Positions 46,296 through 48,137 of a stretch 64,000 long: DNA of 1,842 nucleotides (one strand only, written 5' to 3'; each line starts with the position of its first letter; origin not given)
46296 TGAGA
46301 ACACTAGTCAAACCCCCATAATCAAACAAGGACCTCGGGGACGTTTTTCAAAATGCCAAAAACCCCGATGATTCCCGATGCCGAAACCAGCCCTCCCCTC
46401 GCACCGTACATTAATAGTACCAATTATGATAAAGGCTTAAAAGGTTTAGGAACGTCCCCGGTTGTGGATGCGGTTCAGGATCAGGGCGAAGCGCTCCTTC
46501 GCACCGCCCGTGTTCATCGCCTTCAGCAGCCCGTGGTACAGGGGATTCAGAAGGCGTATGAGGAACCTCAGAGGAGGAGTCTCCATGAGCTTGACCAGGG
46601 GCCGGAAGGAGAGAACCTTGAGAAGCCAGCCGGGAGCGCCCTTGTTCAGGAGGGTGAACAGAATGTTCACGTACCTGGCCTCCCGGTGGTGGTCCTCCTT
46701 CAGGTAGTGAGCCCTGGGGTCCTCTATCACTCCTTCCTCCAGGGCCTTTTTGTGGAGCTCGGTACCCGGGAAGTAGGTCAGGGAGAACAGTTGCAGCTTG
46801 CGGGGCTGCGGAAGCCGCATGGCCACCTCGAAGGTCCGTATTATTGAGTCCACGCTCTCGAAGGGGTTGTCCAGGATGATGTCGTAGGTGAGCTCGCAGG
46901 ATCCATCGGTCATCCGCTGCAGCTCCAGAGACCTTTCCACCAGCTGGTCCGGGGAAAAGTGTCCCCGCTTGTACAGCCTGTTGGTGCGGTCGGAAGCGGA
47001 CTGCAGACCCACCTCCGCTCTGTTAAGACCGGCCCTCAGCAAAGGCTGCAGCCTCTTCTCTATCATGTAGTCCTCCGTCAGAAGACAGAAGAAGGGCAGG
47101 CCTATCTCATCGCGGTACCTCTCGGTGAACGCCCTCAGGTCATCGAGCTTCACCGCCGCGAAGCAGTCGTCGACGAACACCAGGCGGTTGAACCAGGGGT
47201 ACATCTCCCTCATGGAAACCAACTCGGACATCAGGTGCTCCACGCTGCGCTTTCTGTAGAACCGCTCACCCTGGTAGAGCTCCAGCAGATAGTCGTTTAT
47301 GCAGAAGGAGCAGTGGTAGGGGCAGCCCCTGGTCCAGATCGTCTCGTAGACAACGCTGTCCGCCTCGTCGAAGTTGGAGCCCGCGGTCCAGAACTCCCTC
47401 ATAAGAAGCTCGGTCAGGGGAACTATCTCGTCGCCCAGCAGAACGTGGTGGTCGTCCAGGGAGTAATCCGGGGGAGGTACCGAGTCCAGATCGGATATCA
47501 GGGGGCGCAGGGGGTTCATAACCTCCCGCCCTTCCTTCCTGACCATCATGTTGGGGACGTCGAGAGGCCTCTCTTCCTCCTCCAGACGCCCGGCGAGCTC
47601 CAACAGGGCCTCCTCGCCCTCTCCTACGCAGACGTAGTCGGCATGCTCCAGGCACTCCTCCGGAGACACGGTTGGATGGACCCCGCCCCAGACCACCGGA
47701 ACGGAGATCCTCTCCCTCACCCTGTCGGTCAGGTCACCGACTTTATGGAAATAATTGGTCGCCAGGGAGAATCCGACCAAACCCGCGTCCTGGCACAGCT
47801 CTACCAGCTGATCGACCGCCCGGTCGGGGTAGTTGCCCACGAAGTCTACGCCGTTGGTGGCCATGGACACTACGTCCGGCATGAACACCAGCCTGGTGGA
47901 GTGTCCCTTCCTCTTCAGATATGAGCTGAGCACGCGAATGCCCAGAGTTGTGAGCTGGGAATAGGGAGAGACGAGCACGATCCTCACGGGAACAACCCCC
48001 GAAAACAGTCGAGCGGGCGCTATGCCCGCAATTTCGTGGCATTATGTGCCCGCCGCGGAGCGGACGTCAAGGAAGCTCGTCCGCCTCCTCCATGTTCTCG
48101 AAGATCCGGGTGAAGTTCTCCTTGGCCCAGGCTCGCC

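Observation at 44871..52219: Tandem array of three paralogous B12-binding radical SAM enzymes plus a fourth divergent one, flanked by a CPBP protease and an FGE-family protein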

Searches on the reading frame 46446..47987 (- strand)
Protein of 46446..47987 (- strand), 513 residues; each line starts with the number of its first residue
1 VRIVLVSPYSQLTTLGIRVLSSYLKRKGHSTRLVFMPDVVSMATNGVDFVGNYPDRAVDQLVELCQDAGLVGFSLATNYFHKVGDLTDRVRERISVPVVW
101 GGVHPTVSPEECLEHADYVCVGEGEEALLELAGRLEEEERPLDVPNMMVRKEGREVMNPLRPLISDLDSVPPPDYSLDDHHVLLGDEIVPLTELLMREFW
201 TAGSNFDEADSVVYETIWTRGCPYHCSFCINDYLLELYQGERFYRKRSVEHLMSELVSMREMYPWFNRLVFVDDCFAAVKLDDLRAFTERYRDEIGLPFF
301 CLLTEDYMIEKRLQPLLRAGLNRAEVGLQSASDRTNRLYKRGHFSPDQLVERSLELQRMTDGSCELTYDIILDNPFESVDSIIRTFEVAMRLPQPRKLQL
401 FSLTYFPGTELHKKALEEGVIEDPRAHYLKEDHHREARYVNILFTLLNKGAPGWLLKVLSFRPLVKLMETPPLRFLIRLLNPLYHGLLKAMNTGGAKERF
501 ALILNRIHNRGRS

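Call 6: search_protein_families(library=pfam, proteins=[window:46446-47987:-], max_evalue=0.01)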
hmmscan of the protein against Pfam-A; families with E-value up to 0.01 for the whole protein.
window:46446-47987:- (513 aa): 3 families
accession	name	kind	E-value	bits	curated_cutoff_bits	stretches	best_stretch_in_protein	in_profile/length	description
PF02310.24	B12-binding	-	2.3e-18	66.6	32.1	1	2-131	2-120/121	B12 binding domain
PF04055.27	Radical_SAM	-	2e-13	51.3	29.5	1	217-344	2-125/166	Radical SAM superfamily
PF19864.5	Radical_SAM_N2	-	0.00046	20.1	29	1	95-138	85-128/151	Radical SAM proteins, N-terminal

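Call 7: search_protein_families(library=ncbifam, proteins=[window:46446-47987:-], max_evalue=0.01)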
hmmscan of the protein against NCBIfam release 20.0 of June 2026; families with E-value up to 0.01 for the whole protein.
window:46446-47987:- (513 aa): 24 families
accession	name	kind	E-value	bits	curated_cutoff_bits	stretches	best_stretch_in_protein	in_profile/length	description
TIGR04072.2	rSAM_ladder_B12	equivalog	7.3e-26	90.8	360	2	210-423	177-380/443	lipid biosynthesis B12-binding/radical SAM protein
TIGR04013.1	B12_SAM_MJ_1487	hypoth_equivalog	2.8e-25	89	251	3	66-172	42-143/382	TIGR04013 family B12-binding domain/radical SAM domain-containing protein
TIGR03471.1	HpnJ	equivalog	7.9e-19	67.9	577.6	1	219-432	203-404/472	hopanoid biosynthesis associated radical SAM protein HpnJ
TIGR02026.1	BchE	equivalog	7e-12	44.9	481.35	1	59-179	57-181/497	magnesium-protoporphyrin IX monomethyl ester anaerobic oxidative cyclase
NF038361.1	rSAM_Sden_1168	equivalog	1.5e-11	43.6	575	1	98-428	173-486/560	Sden_1168 family B12-binding radical SAM P-methyltransferase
NF050148.1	rSAM_ApyD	equivalog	3e-10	39.1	750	2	14-176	25-188/645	RiPP biosynthesis radical SAM protein ApyD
TIGR03975.1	rSAM_ocin_1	subfamily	2.5e-09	36.2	281.85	1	69-342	130-384/606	RiPP maturation radical SAM C-methyltransferase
NF033070.1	rSAM_AprD4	equivalog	3.5e-09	36.1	500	1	220-425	203-400/456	AprD4 family radical SAM diol-dehydratase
TIGR04367.1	HpnR_B12_rSAM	equivalog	1.9e-08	33.3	650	1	70-413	63-371/490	hopanoid C-3 methylase HpnR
TIGR04295.1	B12_rSAM_oligo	hypoth_equivalog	4.2e-08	32.3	400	1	216-358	203-332/422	TIGR04295 family B12-binding domain-containing radical SAM protein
NF033712.0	B12_rSAM_KedN5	subfamily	6.5e-08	31.2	700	1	69-230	64-212/624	KedN5 family methylcobalamin-dependent radical SAM C-methyltransferase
TIGR04190.1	B12_SAM_Ta0216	equivalog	1.3e-06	27.3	500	1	97-230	111-236/554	TIGR04190 family B12-binding domain/radical SAM domain protein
TIGR04479.1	bcpD_PhpK_rSAM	subfamily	1.5e-06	26.9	600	1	217-277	245-298/504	PhpK family radical SAM P-methyltransferase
TIGR02495.1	NrdG2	equivalog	1.2e-05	24.7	131.15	1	214-256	18-56/193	anaerobic ribonucleoside-triphosphate reductase activating protein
TIGR04014.1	B12_SAM_MJ_0865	equivalog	3.9e-05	22.6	360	1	82-168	56-141/434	methyl-coenzyme M reductase glutamine C-methyltransferase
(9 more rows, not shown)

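Call 11: find_homologous_proteins(query=window:46446-47987:-, max_evalue=0.00001)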
Query window:46446-47987:- (513 aa): 852 proteins with E <= 0.00001 among 8000 candidates; the best 120 are listed.
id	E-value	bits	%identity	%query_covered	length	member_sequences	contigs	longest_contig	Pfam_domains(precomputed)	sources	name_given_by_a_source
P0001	0.0e+0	1184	100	100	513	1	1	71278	PF04055.28,PF02310.25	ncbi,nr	ncbi:radical SAM protein [Candidatus Fermentibacteria bacterium]|nr:radical SAM protein [Candidatus 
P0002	0.0e+0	1036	86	100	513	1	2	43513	PF04055.28,PF02310.25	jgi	jgi:radical SAM superfamily enzyme YgiQ (UPF0313 family)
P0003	8.7e-219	745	61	98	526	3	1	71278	PF04055.28,PF02310.25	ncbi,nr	ncbi:radical SAM protein [Candidatus Fermentibacteria bacterium]|nr:radical SAM protein [Candidatus 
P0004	4.7e-203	693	57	99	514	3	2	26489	PF04055.28,PF02310.25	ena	-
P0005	2.9e-198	678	55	98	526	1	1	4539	PF04055.28,PF02310.25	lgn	-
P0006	5.8e-185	634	55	98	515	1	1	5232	PF04055.28,PF02310.25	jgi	jgi:anaerobic magnesium-protoporphyrin IX monomethyl ester cyclase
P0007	6.7e-180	617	54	98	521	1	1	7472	PF04055.28,PF02310.25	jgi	jgi:anaerobic magnesium-protoporphyrin IX monomethyl ester cyclase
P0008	1.5e-175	603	50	99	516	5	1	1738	PF04055.28,PF02310.25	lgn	-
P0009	7.0e-168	577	56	89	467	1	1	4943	PF04055.28,PF02310.25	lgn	-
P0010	2.2e-163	563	54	90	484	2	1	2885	PF04055.28,PF02310.25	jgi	jgi:radical SAM superfamily enzyme YgiQ (UPF0313 family)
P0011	3.0e-160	552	49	98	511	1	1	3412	PF04055.28,PF02310.25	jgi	jgi:anaerobic magnesium-protoporphyrin IX monomethyl ester cyclase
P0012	8.4e-160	551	48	99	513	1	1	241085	PF04055.28,PF02310.25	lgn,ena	-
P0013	3.2e-157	542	46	100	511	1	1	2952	PF04055.28,PF02310.25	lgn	-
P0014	1.4e-156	540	49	100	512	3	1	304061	PF04055.28,PF02310.25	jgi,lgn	jgi:radical SAM superfamily enzyme YgiQ (UPF0313 family)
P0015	2.6e-156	539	49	98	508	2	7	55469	PF04055.28,PF02310.25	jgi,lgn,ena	-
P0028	1.3e-115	405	41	89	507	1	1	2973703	PF04055.28,PF02310.25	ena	-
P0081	6.6e-99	350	38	95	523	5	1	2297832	PF04055.28,PF02310.25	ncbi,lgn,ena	-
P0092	1.8e-96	342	39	82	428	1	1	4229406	PF04055.28,PF19864.6,PF02310.25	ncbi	ncbi:MAG: B12-binding domain-containing radical SAM protein, partial [Thermoplasmata archaeon]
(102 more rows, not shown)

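Call 13: find_encoding_contigs(protein=P0002, flank=10000, max_places=2)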
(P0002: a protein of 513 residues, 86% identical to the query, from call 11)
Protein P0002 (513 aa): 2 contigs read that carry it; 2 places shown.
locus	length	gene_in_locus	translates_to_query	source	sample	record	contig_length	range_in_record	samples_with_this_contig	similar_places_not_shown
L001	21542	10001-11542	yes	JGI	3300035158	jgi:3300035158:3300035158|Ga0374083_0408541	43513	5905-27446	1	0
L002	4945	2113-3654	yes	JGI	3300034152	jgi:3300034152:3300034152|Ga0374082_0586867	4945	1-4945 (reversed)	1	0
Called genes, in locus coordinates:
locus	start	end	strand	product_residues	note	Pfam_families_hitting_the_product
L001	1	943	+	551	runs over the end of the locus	PF00501:AMP-binding, PF13193:AMP-binding_C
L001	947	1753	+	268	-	PF00793:DAHP_synth_1, PF03102:NeuB (faint)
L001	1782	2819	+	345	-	PF00365:PFK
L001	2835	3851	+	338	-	PF00044:Gp_dh_N, PF02800:Gp_dh_C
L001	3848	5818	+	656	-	PF00162:PGK, PF00121:TIM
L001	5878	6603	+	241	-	PF02517:Rce1-like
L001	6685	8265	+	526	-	PF02310:B12-binding, PF19864:Radical_SAM_N2 (faint), PF04055:Radical_SAM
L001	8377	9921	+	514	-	PF02310:B12-binding, PF04055:Radical_SAM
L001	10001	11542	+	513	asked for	PF02310:B12-binding, PF04055:Radical_SAM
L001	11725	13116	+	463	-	PF02310:B12-binding, PF04055:Radical_SAM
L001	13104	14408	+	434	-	PF08308:PEGA, PF03781:FGE-sulfatase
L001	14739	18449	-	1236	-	PF13676:TIR_2, PF13181:TPR_8 (faint), PF13191:AAA_16, PF13374:TPR_10 (faint), PF17874:TPR_MalT, PF13424:TPR_12, PF17874:TPR_MalT, PF13424:TPR_12, +8 more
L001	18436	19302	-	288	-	PF21344:Zn_ribbon_LysW (faint)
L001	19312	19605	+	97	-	PF05154:TM2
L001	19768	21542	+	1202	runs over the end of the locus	PF13676:TIR_2, PF13191:AAA_16, PF13424:TPR_12, PF00515:TPR_1 (weak), PF13424:TPR_12, PF13424:TPR_12, PF17874:TPR_MalT, PF13424:TPR_12, +12 more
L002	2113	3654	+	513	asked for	PF02310:B12-binding, PF04055:Radical_SAM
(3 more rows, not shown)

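Call 14: find_encoding_contigs(protein=P0014, flank=10000, max_places=2)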
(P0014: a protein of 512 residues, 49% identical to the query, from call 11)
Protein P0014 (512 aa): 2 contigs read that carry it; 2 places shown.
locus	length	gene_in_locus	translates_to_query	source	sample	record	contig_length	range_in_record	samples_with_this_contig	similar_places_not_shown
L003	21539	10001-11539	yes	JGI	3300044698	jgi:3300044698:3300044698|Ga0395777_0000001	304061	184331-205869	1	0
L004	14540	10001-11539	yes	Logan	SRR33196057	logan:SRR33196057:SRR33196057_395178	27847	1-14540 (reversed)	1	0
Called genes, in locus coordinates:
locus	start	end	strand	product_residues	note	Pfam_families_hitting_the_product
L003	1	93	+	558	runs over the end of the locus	PF04055:Radical_SAM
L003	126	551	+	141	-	PF00383:dCMP_cyt_deam_1, PF14437:MafB19-deam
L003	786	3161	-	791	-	PF13517:FG-GAP_3, PF20773:InhA-like_MAM (weak)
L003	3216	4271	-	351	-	-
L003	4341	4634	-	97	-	PF08992:QH-AmDH_gamma (faint)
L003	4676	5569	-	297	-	PF09100:Qn_am_d_aIV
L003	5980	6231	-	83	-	-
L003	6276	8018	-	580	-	PF02543:Carbam_trans_N, PF16861:Carbam_trans_C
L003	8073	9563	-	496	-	PF13598:DUF4139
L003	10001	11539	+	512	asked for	PF02310:B12-binding, PF04055:Radical_SAM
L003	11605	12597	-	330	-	PF01515:PTA_PTB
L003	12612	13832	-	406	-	PF07075:NamZ_N, PF20732:NamZ_C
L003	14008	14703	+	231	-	PF04011:LemA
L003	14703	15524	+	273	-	PF04536:TPM_phosphatase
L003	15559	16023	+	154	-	PF04536:TPM_phosphatase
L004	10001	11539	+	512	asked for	PF02310:B12-binding, PF04055:Radical_SAM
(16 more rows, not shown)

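Call 15: find_encoding_contigs(protein=P0012, flank=10000, max_places=2)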
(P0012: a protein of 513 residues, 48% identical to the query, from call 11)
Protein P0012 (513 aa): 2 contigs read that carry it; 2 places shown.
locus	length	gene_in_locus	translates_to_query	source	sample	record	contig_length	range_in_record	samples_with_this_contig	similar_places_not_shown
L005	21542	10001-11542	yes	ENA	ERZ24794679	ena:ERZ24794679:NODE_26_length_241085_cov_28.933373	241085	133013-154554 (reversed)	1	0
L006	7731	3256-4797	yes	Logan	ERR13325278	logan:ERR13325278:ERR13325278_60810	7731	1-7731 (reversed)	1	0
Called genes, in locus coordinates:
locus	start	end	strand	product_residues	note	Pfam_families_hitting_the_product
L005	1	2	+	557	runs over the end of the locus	PF04055:Radical_SAM (weak)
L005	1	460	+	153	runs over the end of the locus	PF00383:dCMP_cyt_deam_1, PF14437:MafB19-deam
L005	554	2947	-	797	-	PF13517:FG-GAP_3 (weak), PF20773:InhA-like_MAM (weak)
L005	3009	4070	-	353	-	-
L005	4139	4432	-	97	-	-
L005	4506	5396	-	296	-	PF09100:Qn_am_d_aIV (weak)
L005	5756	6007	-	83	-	-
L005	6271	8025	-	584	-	PF02543:Carbam_trans_N, PF16861:Carbam_trans_C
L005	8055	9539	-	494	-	PF13598:DUF4139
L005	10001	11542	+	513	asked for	PF02310:B12-binding, PF04055:Radical_SAM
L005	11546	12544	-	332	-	PF01515:PTA_PTB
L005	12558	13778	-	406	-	PF07075:NamZ_N, PF20732:NamZ_C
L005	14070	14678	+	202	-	PF04011:LemA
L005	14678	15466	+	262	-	PF04536:TPM_phosphatase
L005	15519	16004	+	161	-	PF04536:TPM_phosphatase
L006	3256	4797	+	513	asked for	PF02310:B12-binding, PF04055:Radical_SAM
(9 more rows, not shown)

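Call 24: find_encoding_contigs(protein=P0028, flank=8000, max_places=1)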
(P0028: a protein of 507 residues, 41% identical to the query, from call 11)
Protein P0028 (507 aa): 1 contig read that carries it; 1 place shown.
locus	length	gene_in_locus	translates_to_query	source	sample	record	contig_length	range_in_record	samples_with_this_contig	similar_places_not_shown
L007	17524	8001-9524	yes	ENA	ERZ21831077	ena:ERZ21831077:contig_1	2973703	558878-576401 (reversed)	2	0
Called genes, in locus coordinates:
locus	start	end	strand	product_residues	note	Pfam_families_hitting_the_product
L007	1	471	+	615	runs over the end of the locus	-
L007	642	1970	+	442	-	-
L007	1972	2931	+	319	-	PF00696:AA_kinase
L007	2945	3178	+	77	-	-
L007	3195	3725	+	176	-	PF01661:Macro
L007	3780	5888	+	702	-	-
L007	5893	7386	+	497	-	PF02310:B12-binding, PF04055:Radical_SAM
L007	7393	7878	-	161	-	PF07963:N_methyl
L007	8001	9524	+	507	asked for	PF02310:B12-binding, PF04055:Radical_SAM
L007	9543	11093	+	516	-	PF02310:B12-binding, PF04055:Radical_SAM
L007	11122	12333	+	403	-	PF03453:MoeA_N, PF00994:MoCF_biosynth, PF03454:MoeA_C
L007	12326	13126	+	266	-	PF04055:Radical_SAM, PF06463:Mob_synth_C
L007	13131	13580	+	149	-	PF01967:MoaC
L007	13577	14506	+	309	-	PF03473:MOSC, PF00994:MoCF_biosynth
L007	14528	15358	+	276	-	PF12849:PBP_like_2, PF01547:SBP_bac_1 (faint), PF13531:SBP_bac_11 (weak)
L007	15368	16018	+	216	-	PF00528:BPD_transp_1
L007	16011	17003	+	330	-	PF00005:ABC_tran, PF02463:SMC_N (faint), PF13304:AAA_21 (faint), PF03459:TOBE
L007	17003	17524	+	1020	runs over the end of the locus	PF13231:PMT_2 (weak)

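Call 25: find_encoding_contigs(protein=P0081, flank=8000, max_places=1)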
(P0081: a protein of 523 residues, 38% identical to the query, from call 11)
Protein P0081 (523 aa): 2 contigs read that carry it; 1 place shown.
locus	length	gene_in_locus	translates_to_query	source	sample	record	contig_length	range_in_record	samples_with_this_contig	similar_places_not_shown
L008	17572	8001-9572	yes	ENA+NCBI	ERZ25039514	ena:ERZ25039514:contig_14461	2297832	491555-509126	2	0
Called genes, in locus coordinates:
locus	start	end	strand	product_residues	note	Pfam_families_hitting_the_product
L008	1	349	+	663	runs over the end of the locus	PF02310:B12-binding, PF04055:Radical_SAM (weak)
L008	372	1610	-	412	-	PF01546:Peptidase_M20, PF07687:M20_dimer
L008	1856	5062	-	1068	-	PF08471:Ribonuc_red_2_N, PF02867:Ribonuc_red_lgC, PF12637:TSCPD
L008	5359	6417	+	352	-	PF04055:Radical_SAM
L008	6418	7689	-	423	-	PF13439:Glyco_transf_4 (weak), PF13692:Glyco_trans_1_4, PF00534:Glycos_transf_1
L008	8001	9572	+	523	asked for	PF02310:B12-binding, PF04055:Radical_SAM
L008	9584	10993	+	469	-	PF01523:PmbA_TldD_1st, PF19290:PmbA_TldD_2nd, PF19289:PmbA_TldD_3rd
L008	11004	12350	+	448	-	PF19290:PmbA_TldD_2nd, PF19289:PmbA_TldD_3rd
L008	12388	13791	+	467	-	PF01264:Chorismate_synt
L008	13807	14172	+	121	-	-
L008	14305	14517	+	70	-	-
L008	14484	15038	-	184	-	-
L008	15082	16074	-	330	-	-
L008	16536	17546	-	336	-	PF00149:Metallophos, PF12850:Metallophos_2 (weak)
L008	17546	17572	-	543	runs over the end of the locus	PF01541:GIY-YIG (weak)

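Call 26: find_encoding_contigs(protein=P0092, flank=8000, max_places=1)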
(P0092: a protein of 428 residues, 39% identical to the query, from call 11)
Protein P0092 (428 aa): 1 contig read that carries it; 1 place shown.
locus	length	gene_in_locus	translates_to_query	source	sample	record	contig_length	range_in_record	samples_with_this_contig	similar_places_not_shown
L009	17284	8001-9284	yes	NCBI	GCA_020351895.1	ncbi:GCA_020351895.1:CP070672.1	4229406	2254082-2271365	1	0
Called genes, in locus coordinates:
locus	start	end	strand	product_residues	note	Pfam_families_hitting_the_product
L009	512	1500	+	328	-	PF01663:Phosphodiest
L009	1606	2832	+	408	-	PF04055:Radical_SAM, PF13186:SPASM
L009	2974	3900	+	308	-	PF04055:Radical_SAM, PF13186:SPASM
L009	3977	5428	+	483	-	PF02310:B12-binding, PF04055:Radical_SAM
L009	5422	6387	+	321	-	PF03279:Lip_A_acyltrans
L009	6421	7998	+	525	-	PF02310:B12-binding, PF04055:Radical_SAM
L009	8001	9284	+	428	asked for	PF02310:B12-binding, PF19864:Radical_SAM_N2 (faint), PF04055:Radical_SAM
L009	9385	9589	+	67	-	-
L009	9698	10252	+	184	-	PF14544:DUF4443 (weak)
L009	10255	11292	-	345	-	PF04055:Radical_SAM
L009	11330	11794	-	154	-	PF01980:TrmO_N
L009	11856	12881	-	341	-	PF04055:Radical_SAM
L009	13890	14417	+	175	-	-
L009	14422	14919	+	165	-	-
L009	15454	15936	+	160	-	PF00160:Pro_isomerase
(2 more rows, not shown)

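Call 39: predict_structure(alignment_id=A2)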
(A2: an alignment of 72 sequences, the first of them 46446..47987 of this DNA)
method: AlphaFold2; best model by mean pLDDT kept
length: 513 residues; sequences in the alignment: 72
mean_pLDDT: 95.3   pTM: 0.93
mean pLDDT of the five models: 95.3, 95.1, 95.0, 94.5, 94.4
residues with pLDDT >= 90: 480; 70-90: 30; 50-70: 3; < 50: 0
segments of 3 or more residues with pLDDT < 50: none
pLDDT, mean of each block of 10 residues (from residue 1): 97 94 98 98 94 98 98 97 98 98 97 98 98 97 97 95 97 97 98 97 85 96 93 95 96 98 97 94 98 97 94 97 96 96 94 97 95 95 97 95 94 96 92 90 96 97 96 93 90 93 93 60
secondary structure, 60 per line:
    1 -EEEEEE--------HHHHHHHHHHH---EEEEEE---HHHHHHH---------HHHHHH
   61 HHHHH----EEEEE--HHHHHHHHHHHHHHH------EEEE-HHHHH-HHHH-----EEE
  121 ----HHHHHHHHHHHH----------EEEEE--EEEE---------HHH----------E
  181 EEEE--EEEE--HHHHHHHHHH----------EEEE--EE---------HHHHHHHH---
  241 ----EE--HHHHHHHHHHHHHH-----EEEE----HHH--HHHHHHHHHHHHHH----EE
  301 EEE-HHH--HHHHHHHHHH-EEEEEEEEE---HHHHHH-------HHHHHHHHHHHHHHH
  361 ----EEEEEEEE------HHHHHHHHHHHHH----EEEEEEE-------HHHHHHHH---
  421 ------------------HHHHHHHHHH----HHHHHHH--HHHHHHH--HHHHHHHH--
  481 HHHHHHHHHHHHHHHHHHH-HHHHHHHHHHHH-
elements in order: E2-7 H16-26 E30-35 H39-45 H55-65 E70-74 H77-91 E98-101 H103-107 H109-112 E118-120 H125-136 E147-151 E154-157 E180-184 E187-190 H193-202 E213-216 H230-237 H249-262 E268-271 H281-294 E299-303 H310-319 E321-329 H333-338 H346-360 E365-372 H379-391 E396-402 H410-417 H439-448 H453-459 H462-468 H471-478 H481-499 H501-512

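Call 42: search_protein_representatives(alignment_id=A2)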
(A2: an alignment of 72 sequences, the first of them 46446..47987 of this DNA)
Query: 72 sequences, 501 profile positions. Proteins with E-value up to 0.001 (for the whole library): 66674; up to 1e-10: 41633; up to 1e-30: 12521. The best 150 are listed.
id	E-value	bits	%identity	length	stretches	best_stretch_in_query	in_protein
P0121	2.5e-203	692.4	-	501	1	1-490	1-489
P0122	2.7e-200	682.4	-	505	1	1-490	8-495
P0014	1.5e-199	680.0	-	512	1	1-499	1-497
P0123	1.9e-197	673.0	-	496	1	1-494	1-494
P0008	3.4e-194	662.3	-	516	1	1-493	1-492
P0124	2.7e-189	646.1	-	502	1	5-496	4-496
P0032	1.2e-188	644.0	-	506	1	2-495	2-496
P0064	3.0e-187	639.4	-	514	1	3-497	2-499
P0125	4.2e-187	638.9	-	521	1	2-495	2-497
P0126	9.7e-187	637.7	-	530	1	1-492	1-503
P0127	6.9e-184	628.3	-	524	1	2-495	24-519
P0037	1.8e-183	626.9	-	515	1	2-495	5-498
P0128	1.4e-182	623.9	-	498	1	2-495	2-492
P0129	4.1e-182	622.4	-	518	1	1-488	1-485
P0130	6.4e-182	621.8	-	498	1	1-494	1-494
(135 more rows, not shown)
